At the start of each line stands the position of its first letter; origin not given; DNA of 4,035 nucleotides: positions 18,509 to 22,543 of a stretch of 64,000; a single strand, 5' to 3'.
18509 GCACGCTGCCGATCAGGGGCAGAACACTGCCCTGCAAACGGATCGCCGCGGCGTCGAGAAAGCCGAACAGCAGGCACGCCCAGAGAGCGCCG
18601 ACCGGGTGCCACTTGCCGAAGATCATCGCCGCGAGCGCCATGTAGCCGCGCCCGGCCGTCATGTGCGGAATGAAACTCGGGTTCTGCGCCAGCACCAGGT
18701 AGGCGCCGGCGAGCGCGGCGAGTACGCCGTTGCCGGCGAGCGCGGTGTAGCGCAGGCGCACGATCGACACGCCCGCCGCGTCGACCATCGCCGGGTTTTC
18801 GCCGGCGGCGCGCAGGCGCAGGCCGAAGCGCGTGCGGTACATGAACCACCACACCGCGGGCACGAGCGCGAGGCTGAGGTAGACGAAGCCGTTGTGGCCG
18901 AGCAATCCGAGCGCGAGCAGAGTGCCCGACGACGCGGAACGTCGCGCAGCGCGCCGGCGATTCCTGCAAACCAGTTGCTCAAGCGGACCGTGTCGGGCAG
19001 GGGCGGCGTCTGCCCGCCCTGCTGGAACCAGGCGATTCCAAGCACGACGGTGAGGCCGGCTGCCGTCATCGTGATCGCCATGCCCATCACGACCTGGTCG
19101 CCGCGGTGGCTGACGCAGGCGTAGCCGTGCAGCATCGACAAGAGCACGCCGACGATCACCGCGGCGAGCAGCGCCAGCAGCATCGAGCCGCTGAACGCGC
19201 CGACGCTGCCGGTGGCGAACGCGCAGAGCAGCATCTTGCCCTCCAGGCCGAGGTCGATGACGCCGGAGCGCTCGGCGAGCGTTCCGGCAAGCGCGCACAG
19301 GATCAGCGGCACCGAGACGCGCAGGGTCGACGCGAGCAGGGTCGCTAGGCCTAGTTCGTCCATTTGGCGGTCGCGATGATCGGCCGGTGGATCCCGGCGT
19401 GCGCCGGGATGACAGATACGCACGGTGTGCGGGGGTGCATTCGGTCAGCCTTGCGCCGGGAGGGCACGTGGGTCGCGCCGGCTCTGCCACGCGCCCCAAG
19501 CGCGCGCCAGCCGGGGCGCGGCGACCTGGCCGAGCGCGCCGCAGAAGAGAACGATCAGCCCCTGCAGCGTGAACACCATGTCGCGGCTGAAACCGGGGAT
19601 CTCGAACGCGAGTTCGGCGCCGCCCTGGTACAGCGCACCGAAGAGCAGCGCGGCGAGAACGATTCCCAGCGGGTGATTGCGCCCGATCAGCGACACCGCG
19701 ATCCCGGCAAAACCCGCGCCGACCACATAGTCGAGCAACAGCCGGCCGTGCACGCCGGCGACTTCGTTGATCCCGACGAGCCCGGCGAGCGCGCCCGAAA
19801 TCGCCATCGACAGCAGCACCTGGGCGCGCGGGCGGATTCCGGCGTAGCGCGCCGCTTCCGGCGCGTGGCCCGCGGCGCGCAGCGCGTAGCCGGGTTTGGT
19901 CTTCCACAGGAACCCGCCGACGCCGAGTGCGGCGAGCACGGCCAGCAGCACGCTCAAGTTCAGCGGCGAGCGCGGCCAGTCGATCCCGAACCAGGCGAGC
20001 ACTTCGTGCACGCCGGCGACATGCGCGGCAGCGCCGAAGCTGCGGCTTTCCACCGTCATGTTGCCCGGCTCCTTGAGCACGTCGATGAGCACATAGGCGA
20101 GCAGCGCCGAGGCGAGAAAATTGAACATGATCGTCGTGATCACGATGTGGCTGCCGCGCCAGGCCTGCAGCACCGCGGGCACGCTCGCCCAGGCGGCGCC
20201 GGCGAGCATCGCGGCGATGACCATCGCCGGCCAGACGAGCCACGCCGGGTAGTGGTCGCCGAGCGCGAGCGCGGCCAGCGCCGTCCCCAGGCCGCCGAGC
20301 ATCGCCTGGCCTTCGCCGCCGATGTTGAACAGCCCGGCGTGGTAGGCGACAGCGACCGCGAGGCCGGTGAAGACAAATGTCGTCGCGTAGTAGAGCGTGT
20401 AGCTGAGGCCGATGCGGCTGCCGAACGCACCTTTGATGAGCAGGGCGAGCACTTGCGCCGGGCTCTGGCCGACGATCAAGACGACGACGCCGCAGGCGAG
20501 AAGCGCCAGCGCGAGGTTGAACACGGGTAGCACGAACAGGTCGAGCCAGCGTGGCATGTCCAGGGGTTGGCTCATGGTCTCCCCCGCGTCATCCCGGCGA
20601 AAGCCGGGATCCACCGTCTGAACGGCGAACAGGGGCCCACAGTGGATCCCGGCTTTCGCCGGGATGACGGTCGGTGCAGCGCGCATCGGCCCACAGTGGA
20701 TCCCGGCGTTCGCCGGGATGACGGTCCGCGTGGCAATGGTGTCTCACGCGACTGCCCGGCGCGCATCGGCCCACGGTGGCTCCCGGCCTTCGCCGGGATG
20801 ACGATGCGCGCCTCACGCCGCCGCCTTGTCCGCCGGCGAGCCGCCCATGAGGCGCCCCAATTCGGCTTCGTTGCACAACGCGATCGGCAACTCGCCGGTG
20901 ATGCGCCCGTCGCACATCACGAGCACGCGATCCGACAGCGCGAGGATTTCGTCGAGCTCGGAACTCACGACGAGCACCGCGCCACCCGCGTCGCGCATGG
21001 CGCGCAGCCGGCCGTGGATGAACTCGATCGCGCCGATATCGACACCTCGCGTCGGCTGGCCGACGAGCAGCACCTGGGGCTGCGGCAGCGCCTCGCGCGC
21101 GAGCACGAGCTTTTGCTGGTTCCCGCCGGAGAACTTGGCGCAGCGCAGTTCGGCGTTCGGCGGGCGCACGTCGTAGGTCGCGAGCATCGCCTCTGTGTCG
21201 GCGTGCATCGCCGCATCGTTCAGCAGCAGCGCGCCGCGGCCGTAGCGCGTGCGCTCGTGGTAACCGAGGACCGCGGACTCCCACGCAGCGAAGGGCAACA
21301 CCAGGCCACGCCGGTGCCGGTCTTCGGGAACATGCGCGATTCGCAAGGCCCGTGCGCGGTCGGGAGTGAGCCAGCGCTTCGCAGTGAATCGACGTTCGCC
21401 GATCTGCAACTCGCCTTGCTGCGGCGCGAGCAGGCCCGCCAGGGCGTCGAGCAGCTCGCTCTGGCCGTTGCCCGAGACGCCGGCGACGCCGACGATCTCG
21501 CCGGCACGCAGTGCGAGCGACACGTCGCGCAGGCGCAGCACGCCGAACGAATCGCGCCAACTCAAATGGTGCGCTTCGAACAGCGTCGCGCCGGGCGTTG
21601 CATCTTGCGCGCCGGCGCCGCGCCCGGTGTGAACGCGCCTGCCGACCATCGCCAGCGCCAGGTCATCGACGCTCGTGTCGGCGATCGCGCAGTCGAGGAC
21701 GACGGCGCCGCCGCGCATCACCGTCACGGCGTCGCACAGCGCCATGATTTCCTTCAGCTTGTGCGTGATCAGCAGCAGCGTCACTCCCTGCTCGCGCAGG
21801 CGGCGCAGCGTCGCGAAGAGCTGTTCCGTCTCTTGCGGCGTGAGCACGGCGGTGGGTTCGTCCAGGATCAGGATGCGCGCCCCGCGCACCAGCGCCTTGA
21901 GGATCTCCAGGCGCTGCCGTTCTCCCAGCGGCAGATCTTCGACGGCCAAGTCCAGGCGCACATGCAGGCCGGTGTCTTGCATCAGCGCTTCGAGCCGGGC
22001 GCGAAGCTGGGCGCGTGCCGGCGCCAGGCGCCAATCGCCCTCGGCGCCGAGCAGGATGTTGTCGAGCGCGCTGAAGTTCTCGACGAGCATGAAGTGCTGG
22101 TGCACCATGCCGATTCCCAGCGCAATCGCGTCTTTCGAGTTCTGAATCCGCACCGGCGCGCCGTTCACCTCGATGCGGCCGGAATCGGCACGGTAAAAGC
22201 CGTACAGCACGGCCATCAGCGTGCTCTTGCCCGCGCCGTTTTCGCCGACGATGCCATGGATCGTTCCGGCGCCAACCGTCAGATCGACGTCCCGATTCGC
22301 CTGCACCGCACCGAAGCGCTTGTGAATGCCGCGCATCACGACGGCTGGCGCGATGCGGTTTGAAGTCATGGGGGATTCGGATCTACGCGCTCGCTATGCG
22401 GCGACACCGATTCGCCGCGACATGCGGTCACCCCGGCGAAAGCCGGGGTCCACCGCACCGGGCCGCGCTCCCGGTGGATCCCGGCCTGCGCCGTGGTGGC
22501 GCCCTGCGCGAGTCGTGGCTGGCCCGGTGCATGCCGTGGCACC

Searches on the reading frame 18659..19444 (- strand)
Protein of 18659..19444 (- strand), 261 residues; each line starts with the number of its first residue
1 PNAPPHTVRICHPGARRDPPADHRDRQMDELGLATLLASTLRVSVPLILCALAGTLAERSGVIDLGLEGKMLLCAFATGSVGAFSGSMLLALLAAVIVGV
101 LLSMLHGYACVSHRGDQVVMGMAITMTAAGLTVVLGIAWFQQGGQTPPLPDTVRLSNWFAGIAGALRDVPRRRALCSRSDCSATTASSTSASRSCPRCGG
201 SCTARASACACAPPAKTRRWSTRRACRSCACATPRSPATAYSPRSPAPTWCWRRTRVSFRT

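Call 17: search_protein_families(library=pfam, proteins=[window:18659-19444:-], max_evalue=0.001)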
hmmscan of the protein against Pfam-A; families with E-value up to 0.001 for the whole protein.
window:18659-19444:- (261 aa): 1 family
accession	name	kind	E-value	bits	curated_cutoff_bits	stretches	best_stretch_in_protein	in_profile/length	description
PF02653.21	BPD_transp_2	-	9.7e-12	45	26.8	1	37-144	2-113/269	Branched-chain amino acid transport system / permease component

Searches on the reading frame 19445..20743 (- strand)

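Call 17: search_protein_families(library=pfam, proteins=[window:19445-20743:-], max_evalue=0.001)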
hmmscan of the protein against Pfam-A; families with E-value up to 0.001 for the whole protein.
window:19445-20743:- (432 aa): 1 family
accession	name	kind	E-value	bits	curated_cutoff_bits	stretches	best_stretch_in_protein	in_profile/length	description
PF02653.21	BPD_transp_2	-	1.3e-35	123.2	26.8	1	113-393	2-260/269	Branched-chain amino acid transport system / permease component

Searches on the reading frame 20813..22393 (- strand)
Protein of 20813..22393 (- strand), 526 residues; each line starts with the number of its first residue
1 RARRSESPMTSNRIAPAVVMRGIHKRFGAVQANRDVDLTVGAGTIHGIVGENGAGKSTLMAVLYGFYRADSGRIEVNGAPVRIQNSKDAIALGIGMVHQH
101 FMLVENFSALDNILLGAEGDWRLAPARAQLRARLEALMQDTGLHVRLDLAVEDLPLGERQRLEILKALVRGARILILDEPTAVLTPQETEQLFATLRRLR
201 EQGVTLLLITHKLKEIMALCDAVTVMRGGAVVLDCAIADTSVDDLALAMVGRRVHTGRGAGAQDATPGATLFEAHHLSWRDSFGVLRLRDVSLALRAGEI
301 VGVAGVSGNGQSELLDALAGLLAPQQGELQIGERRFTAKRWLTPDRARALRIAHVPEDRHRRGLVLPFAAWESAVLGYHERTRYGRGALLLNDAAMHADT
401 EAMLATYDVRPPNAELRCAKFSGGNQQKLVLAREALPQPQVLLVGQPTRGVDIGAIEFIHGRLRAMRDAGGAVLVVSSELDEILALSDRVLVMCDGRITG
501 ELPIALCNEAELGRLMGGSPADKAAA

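Call 17: search_protein_families(library=pfam, proteins=[window:20813-22393:-], max_evalue=0.001)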
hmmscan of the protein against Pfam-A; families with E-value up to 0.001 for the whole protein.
window:20813-22393:- (526 aa): 4 families
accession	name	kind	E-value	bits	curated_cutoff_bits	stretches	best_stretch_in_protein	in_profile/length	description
PF00005.33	ABC_tran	-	3.4e-47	160.9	25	2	34-182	2-137/137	ABC transporter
PF13555.12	AAA_29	-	6.1e-08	32.7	27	0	45-63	24-43/61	P-loop containing region of AAA domain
PF13304.12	AAA_21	-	5.1e-07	30.5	27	0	45-83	1-39/304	AAA domain, putative AbiEii toxin, Type IV TA system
PF13191.12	AAA_16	-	2e-05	25.6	32.6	1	48-209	29-167/167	AAA ATPase domain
